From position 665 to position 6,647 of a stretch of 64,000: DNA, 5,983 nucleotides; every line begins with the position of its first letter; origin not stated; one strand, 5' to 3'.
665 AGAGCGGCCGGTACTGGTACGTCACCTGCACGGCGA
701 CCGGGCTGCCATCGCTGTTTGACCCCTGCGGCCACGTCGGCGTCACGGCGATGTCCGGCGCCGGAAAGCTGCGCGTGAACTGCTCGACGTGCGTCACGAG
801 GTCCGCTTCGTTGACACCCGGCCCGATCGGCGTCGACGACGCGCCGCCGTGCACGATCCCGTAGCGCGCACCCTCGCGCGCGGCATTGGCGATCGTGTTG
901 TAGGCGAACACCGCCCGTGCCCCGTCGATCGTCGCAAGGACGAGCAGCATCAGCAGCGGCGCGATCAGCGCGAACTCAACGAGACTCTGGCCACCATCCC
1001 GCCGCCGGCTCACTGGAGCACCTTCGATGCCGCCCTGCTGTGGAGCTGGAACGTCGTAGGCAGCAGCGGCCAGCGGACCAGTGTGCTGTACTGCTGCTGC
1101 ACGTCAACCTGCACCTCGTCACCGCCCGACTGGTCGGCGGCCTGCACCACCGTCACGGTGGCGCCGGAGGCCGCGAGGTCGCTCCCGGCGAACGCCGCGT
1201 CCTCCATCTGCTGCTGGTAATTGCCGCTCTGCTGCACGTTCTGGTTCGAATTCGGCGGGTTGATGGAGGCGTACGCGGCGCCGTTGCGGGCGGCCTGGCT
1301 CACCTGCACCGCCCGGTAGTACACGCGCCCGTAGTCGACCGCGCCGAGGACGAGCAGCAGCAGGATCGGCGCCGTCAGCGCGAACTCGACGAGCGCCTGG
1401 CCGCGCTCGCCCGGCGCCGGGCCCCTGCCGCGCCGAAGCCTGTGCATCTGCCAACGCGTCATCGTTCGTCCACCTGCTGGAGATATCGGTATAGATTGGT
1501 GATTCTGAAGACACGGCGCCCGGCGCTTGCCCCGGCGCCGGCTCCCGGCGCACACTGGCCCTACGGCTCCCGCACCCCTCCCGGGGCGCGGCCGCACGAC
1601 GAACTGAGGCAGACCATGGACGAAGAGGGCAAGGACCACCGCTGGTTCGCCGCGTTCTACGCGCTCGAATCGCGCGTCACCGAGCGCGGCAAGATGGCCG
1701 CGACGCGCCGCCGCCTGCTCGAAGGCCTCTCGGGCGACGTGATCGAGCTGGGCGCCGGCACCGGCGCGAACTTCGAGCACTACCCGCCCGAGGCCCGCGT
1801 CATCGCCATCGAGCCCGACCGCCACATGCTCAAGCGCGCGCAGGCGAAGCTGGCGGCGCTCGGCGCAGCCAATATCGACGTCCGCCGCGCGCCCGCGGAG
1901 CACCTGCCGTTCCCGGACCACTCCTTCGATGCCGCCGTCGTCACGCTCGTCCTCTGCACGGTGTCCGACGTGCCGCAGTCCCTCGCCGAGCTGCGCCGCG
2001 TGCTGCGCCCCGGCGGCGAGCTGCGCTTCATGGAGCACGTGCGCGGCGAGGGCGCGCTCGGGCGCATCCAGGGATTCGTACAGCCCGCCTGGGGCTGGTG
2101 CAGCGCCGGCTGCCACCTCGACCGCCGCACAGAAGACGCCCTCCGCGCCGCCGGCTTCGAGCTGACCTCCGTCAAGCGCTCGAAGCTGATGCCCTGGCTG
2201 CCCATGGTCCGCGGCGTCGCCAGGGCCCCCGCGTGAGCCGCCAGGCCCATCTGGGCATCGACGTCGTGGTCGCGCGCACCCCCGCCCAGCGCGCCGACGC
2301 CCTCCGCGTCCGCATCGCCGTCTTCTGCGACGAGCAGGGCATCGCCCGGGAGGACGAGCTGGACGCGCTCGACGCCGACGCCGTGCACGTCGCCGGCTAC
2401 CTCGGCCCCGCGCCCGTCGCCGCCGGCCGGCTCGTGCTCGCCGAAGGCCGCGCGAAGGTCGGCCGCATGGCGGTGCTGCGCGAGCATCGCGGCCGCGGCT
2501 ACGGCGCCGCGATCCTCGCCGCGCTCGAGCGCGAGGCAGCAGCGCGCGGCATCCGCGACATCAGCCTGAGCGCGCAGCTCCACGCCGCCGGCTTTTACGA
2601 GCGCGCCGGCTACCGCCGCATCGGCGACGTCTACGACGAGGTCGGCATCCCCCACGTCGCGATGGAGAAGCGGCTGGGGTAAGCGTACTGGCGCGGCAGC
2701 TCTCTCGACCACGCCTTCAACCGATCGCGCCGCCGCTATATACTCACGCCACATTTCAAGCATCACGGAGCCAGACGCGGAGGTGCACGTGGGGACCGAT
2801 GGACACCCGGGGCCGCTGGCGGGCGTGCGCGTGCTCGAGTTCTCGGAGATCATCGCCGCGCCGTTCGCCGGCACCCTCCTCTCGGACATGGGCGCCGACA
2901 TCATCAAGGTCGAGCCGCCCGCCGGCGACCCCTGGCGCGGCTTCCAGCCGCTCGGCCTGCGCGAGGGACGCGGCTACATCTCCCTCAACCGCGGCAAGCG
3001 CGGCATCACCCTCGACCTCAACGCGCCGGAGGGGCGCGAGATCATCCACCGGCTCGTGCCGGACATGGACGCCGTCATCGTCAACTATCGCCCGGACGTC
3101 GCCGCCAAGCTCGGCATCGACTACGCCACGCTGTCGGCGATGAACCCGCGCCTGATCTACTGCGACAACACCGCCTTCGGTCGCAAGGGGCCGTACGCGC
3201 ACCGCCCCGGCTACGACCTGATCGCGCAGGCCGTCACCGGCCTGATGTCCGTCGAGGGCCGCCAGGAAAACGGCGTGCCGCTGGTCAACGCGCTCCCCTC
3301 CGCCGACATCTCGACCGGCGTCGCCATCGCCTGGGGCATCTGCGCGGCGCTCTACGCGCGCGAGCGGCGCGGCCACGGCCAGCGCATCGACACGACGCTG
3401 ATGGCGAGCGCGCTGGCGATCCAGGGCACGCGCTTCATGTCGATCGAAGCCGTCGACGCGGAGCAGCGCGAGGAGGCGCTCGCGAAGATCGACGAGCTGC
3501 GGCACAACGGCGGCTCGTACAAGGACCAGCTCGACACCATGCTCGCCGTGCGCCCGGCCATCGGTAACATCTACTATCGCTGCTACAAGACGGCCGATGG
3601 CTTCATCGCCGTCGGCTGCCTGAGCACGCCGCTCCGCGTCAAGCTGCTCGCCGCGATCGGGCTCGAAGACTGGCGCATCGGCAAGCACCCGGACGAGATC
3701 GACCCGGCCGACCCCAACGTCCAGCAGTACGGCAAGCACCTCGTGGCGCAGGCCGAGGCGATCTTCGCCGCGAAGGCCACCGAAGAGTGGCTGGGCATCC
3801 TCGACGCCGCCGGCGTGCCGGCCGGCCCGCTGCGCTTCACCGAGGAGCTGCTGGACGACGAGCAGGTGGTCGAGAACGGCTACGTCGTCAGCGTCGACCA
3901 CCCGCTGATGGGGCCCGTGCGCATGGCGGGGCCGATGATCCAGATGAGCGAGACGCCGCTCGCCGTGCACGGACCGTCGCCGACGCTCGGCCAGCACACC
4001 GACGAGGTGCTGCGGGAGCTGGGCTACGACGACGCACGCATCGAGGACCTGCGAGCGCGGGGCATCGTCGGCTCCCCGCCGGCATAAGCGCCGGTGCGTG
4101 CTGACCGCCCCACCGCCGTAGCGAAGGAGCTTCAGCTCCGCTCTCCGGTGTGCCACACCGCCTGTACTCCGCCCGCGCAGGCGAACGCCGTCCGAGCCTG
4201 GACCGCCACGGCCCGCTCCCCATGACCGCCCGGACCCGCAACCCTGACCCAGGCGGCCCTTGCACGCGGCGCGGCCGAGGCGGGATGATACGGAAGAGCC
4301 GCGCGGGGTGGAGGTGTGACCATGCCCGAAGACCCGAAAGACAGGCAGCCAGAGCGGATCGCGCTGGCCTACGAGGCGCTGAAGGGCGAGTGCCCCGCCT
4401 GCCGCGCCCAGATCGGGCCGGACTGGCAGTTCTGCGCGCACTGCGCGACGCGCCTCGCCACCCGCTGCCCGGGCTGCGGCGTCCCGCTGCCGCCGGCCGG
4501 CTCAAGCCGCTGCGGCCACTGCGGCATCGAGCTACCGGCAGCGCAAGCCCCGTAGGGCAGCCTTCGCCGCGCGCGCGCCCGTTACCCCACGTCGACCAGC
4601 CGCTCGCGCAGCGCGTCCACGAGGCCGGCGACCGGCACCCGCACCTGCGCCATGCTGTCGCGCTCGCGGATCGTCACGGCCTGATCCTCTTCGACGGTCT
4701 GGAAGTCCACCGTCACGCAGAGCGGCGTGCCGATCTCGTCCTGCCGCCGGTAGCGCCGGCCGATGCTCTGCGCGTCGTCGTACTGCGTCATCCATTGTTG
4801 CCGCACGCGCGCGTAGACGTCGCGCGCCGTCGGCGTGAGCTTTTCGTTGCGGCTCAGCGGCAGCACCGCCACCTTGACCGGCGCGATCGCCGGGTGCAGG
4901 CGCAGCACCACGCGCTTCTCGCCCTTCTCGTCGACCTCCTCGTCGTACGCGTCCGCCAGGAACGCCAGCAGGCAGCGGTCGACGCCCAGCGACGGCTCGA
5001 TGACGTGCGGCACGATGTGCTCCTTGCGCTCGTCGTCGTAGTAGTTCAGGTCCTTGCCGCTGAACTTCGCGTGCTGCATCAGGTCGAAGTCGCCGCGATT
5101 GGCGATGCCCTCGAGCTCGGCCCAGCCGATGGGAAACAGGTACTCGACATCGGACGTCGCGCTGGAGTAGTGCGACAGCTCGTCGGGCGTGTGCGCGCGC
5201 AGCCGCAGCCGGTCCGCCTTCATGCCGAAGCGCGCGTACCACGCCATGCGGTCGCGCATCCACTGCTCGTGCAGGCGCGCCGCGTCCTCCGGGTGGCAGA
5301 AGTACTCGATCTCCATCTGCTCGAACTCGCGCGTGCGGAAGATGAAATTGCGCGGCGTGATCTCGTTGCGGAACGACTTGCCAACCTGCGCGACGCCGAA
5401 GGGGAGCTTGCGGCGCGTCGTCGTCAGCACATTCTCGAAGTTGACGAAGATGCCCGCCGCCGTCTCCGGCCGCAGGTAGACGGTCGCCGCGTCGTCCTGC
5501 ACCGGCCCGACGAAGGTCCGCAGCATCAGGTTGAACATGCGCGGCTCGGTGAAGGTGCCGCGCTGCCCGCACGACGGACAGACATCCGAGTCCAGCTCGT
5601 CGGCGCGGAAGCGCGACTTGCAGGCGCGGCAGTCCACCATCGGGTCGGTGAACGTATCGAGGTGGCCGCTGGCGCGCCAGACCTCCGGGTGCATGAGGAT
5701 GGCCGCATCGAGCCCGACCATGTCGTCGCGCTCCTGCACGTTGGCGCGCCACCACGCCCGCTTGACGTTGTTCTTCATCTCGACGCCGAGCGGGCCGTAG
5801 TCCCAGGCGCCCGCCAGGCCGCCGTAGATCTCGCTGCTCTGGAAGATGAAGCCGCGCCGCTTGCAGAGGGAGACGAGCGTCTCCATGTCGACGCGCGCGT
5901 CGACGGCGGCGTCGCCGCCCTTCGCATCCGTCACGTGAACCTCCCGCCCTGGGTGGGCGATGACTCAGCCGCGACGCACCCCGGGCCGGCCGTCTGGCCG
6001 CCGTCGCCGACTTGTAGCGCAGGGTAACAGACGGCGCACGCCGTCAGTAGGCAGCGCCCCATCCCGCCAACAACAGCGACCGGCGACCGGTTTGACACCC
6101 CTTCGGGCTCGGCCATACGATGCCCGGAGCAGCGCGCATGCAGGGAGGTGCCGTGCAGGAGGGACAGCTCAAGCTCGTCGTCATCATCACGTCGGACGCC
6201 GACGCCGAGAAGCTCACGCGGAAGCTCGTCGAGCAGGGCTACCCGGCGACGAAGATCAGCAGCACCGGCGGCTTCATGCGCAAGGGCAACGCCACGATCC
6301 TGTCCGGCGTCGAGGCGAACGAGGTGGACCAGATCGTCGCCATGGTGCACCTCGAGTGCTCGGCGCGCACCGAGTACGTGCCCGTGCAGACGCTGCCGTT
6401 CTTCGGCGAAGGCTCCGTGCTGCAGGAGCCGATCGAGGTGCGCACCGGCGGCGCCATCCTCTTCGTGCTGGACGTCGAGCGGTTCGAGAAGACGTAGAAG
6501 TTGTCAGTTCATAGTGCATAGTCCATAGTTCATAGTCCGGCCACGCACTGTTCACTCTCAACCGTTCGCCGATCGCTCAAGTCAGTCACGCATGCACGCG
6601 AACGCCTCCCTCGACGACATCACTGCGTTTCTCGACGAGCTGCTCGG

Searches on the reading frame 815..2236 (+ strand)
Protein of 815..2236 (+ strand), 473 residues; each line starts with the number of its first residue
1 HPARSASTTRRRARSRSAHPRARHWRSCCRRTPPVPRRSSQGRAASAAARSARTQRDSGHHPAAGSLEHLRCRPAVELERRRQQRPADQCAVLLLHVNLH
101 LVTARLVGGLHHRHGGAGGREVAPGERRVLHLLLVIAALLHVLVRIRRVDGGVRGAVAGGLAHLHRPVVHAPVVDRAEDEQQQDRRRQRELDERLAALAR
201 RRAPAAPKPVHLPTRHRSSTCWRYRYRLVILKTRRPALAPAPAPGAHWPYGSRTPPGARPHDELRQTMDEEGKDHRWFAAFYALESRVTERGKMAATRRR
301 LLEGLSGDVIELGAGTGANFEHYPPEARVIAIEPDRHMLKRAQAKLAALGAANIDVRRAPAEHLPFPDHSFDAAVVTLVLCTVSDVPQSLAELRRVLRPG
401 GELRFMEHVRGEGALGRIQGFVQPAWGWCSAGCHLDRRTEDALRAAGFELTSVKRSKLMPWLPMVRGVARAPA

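Call 91: search_protein_families(library=pfam, proteins=[window:815-2236:+], max_evalue=0.00001)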
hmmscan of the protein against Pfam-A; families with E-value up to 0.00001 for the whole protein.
window:815-2236:+ (473 aa): 6 families
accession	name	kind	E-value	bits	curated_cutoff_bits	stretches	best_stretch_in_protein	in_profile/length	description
PF08241.18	Methyltransf_11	-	5.9e-22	78.6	21.2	1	311-404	2-94/95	Methyltransferase domain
PF13649.12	Methyltransf_25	-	7.5e-19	68.7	27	1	309-401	1-97/97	Methyltransferase domain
PF08242.18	Methyltransf_12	-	7.2e-14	52.7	30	1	310-403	1-98/98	Methyltransferase domain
PF01209.24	Ubie_methyltran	-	1.5e-13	51.1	20.1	1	322-410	68-156/233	ubiE/COQ5 methyltransferase family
PF13847.12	Methyltransf_31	-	6.8e-13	49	27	1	309-409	7-113/145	Methyltransferase domain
PF13489.12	Methyltransf_23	-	9.7e-11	42.1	27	1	292-452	7-163/164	Methyltransferase domain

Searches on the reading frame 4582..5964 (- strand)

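Call 91: search_protein_families(library=pfam, proteins=[window:4582-5964:-], max_evalue=0.00001)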
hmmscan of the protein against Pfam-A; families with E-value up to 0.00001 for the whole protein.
window:4582-5964:- (460 aa): 2 families
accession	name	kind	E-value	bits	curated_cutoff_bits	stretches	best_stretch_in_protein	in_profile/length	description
PF03129.25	HGTP_anticodon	-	2.2e-21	76.2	21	1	364-455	1-94/94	Anticodon binding domain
PF00587.30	tRNA-synt_2b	-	5.5e-15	56.3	29.3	1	159-337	8-177/179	tRNA synthetase class II core domain (G, H, P, S and T)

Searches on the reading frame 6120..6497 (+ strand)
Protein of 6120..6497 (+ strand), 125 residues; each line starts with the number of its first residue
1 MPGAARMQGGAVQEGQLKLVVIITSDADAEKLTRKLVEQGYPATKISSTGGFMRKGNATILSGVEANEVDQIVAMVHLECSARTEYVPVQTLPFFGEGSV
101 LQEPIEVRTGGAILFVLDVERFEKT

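Call 3: search_protein_families(library=pfam, proteins=[window:6120-6497:+], max_evalue=0.01)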
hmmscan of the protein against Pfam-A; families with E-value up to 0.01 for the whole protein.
window:6120-6497:+ (125 aa): 1 family
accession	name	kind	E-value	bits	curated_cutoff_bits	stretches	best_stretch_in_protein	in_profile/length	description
PF06153.16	CdAMP_rec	-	1.3e-30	106.3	27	1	17-124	1-108/109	Cyclic-di-AMP receptor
